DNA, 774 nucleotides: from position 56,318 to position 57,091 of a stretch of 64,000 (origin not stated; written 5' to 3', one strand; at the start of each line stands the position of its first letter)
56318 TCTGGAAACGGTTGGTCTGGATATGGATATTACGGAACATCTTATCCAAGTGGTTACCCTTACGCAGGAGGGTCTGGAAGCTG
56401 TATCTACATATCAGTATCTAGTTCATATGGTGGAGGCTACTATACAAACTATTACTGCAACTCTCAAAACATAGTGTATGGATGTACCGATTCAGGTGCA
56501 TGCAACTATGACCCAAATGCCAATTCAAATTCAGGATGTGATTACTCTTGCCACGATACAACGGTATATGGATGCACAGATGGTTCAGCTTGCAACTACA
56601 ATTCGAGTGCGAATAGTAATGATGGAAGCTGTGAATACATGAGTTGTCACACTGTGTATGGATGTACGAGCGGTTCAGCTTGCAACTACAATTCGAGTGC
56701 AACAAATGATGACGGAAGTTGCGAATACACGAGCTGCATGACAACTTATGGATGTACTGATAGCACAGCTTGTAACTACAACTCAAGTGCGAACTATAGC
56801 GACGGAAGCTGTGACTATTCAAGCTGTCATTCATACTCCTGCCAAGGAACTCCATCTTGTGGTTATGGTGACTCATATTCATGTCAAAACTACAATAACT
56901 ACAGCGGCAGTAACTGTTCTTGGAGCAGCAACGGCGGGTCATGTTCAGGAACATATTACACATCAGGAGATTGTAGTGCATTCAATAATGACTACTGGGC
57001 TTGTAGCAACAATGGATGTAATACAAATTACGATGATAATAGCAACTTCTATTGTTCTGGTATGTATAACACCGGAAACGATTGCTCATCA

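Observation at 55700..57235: Repeat architecture of the pilin extension: two ~75-aa repeats then four ~30-aa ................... units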

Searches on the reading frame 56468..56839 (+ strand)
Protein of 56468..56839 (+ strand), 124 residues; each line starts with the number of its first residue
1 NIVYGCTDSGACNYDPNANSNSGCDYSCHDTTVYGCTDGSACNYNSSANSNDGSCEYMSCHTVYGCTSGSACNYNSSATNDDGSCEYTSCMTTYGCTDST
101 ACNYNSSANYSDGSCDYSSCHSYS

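Call 28: search_protein_representatives(protein=window:56468-56839:+)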
Query: 124 residues. Proteins with E-value up to 0.001 (for the whole library): 10184; up to 1e-10: 4355; up to 1e-30: 978. The best 150 are listed.
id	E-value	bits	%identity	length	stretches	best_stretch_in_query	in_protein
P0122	0.0e+00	1052.3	56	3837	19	1-120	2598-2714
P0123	0.0e+00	1035.9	54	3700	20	5-121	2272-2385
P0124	7.4e-233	776.6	41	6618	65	2-115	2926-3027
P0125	1.0e-186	627.4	58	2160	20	3-118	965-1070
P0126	8.0e-184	618.0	53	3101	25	4-120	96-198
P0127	2.3e-182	613.3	55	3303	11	4-121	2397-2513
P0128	3.0e-175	590.3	49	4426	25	5-120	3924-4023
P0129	1.8e-160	542.5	48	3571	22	4-120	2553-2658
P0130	8.4e-153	517.7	58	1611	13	32-120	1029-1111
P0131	5.1e-147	499.0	44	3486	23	4-119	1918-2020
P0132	1.2e-144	491.4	44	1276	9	3-118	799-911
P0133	2.4e-143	487.1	53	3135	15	1-119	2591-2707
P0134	5.5e-141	479.5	46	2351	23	4-120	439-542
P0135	3.0e-140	477.1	46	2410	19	3-118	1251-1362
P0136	5.0e-135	460.2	46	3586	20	5-117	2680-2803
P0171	1.0e-90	316.9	47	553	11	6-120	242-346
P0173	1.8e-89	312.8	49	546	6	10-118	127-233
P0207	1.8e-72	257.9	55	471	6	2-115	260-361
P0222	3.5e-70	250.5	52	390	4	3-119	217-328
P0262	2.8e-63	228.1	55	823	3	3-118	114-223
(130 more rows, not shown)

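Call 37: predict_structure(alignment_id=A2)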
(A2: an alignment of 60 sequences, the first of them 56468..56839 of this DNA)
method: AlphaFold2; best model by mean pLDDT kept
length: 124 residues; sequences in the alignment: 60
mean_pLDDT: 93.4   pTM: 0.46
mean pLDDT of the five models: 93.4, 93.1, 91.5, 90.9, 89.9
residues with pLDDT >= 90: 104; 70-90: 17; 50-70: 3; < 50: 0
segments of 3 or more residues with pLDDT < 50: none
pLDDT, mean of each block of 10 residues (from residue 1): 96 97 91 94 96 92 92 95 94 95 96 95 68
secondary structure, 60 per line:
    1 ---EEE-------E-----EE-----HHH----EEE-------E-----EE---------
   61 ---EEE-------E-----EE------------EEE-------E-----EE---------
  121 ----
elements in order: E4-6 E34-36 E64-66 E94-96

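Call 41: fold_search(model_id=the predicted structure, library=pdb)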
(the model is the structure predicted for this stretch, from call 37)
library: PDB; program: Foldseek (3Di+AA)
matches with E <= 10: 3; with E <= 0.001: 0
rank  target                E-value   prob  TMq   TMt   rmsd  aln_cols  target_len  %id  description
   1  6u2k_B                3.1e+00  0.66  0.20  0.04   0.7        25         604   52  EM structure of MPEG-1 (L425K, alpha conformation) soluble pre-pore complex (released 2019-09-25)
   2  6u23_A                3.1e+00  0.63  0.20  0.04   0.7        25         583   52  EM structure of MPEG-1(w.t.) soluble pre-pore (released 2019-09-25)
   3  6u2j_A                3.3e+00  0.60  0.23  0.05   0.9        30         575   47  EM structure of MPEG-1 (L425K, alpha conformation) soluble pre-pore complex (released 2019-09-25)

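Call 42: search_solved_structures(query=A2, max_evalue=10, show_alignments=4)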
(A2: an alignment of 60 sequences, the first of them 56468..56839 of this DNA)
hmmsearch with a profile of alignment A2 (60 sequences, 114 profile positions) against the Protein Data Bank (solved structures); distinct sequences matched with E-value up to 10: 7.
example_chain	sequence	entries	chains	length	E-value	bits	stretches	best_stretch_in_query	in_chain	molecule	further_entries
6u2j_A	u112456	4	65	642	0.0011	22.3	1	26-54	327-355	Macrophage-expressed gene 1 protein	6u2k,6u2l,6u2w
6u23_A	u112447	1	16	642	0.0011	22.3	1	26-54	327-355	Macrophage-expressed gene 1 protein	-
6sb3_A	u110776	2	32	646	0.0078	19.6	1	26-54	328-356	Macrophage-expressed gene 1 protein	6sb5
8a1d_A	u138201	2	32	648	0.0079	19.6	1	26-54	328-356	Macrophage-expressed gene 1 protein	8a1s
6sb1_A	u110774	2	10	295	0.017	18.5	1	31-54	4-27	Macrophage-expressed gene 1 protein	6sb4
2wsc_N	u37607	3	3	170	0.73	13.2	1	36-66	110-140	PHOTOSYSTEM I-N SUBUNIT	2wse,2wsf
8wgh_N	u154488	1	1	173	2.3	11.6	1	36-90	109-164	Photosystem I reaction center subunit N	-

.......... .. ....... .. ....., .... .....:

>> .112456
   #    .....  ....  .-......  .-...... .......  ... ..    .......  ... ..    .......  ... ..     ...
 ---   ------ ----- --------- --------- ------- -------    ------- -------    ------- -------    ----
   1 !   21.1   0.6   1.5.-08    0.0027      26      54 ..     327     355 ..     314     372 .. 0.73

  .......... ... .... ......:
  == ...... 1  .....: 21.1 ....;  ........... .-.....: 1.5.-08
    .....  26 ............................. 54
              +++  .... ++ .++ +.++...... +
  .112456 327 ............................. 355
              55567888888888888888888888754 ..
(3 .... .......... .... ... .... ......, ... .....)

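Call 74: search_protein_families(library=ncbifam, proteins=[P0122], max_evalue=0.01)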
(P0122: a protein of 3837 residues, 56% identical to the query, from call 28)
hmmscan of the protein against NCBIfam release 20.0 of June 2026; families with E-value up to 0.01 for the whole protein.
P0122 (3837 aa): 0 families

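Call 84: list_cluster_members(proteins=[P0122, P0124, P0125, P0130, P0132, P0171, P0173, P0207, P0222, P0262])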
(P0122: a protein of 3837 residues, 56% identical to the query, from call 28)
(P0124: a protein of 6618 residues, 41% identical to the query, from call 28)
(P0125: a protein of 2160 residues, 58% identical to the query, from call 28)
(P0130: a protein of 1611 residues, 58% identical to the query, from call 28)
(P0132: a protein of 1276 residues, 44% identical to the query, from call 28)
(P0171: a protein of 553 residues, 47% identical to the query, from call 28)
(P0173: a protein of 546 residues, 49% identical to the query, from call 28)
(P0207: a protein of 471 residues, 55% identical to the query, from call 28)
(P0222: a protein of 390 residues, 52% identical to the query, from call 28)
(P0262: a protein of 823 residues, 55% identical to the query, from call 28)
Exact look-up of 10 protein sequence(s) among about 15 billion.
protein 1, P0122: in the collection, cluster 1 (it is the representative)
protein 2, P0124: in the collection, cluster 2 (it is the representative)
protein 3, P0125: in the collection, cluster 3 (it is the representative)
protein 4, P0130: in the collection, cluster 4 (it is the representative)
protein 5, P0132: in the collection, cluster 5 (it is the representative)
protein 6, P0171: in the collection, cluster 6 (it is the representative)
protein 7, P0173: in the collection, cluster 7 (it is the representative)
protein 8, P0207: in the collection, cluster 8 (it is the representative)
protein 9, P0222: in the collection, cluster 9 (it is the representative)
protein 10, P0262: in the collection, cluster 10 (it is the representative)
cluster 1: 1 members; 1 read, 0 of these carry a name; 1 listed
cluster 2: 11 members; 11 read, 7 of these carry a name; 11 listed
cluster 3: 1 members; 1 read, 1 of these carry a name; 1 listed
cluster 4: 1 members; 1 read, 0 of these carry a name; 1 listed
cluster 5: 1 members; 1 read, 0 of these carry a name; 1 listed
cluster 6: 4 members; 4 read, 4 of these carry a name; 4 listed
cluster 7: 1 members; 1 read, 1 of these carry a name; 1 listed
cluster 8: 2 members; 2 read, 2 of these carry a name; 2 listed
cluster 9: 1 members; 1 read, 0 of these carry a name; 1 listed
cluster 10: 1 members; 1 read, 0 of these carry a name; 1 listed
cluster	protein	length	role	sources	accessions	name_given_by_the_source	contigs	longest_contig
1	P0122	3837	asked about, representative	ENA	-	-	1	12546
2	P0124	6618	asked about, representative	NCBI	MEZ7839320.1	MAG: hypothetical protein QMB13_08325, partial [Flavobacteriales bacterium]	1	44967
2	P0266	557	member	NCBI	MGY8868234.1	MAG: hypothetical protein ACKVJK_21725, partial [Methylophagaceae bacterium]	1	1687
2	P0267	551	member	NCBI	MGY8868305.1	MAG: hypothetical protein ACKVJK_22090, partial [Methylophagaceae bacterium]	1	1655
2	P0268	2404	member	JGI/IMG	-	hypothetical protein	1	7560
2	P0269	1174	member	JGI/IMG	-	hypothetical protein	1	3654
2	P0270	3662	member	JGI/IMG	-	hypothetical protein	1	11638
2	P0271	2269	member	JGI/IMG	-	hypothetical protein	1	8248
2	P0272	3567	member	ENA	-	-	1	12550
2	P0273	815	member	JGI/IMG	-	-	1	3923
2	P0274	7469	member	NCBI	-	-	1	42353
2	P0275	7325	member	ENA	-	-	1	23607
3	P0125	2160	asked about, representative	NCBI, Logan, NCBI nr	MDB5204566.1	MAG: hypothetical protein JWP09_594 [Candidatus Taylorbacteria bacterium] | hypothetical protein [Candidatus Taylorbacteria bacterium]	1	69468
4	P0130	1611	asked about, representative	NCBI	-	-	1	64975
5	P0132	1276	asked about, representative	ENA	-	-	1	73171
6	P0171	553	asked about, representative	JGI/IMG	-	hypothetical protein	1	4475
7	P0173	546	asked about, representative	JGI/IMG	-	hypothetical protein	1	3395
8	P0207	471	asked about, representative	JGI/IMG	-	hypothetical protein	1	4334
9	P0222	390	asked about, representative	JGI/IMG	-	-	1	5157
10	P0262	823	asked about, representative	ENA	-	-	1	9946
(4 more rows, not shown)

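Call 85: fold_search(model_id=the predicted structure, library=viral)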
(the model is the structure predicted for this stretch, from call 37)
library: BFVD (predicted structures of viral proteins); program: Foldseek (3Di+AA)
matches with E <= 10: 23; with E <= 0.001: 13
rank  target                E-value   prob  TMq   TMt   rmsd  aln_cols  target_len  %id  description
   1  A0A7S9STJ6            3.4e-12  1.00  0.24  0.10  11.8       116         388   43  Uncharacterized protein [Virus NIOZ-UU157]
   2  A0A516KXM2            1.3e-11  1.00  0.23  0.08  10.8       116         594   44  (no name in the UniProt tables at hand)
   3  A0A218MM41            4.4e-11  1.00  0.25  0.09   8.6       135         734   36  Secretion system C-terminal sorting domain-containing protein [uncultured virus]
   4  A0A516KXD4            9.7e-11  1.00  0.27  0.12  10.1       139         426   38  (no name in the UniProt tables at hand)
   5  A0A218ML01            1.0e-10  1.00  0.23  0.04  14.2       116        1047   46  Putative peptidase [uncultured virus]
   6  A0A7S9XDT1            4.4e-10  1.00  0.23  0.07  12.8       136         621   36  Uncharacterized protein [Virus NIOZ-UU157]
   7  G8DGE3                1.8e-08  1.00  0.29  0.13   7.9        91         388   38  (no name in the UniProt tables at hand)
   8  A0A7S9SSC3            7.1e-08  1.00  0.24  0.06  19.9       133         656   42  Fibronectin type-III domain-containing protein [Virus NIOZ-UU157]
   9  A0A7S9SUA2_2          7.6e-08  1.00  0.22  0.04  13.2       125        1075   36  Crassvirus muzzle protein C-terminal domain-containing protein [Virus NIOZ-UU157]
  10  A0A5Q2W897            8.2e-06  1.00  0.28  0.14   4.7        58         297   50  (no name in the UniProt tables at hand)
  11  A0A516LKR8            1.1e-05  1.00  0.24  0.04   8.9        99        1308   34  (no name in the UniProt tables at hand)
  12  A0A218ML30            2.5e-05  1.00  0.25  0.09   7.2        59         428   47  Uncharacterized protein [uncultured virus]
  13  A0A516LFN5            2.4e-04  1.00  0.22  0.10   7.9        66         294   41  (no name in the UniProt tables at hand)
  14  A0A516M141            4.0e-03  1.00  0.23  0.10   1.1        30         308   53  (no name in the UniProt tables at hand)
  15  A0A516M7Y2            3.3e-02  1.00  0.23  0.06   1.1        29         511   45  (no name in the UniProt tables at hand)
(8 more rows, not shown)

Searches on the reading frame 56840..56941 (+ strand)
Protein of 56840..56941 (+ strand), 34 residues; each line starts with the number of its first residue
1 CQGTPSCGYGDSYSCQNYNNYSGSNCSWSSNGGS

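Call 76: search_solved_structures(query=A5, max_evalue=10, show_alignments=2)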
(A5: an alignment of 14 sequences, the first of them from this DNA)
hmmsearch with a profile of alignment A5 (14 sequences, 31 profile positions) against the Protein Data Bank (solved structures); distinct sequences matched with E-value up to 10: 0.
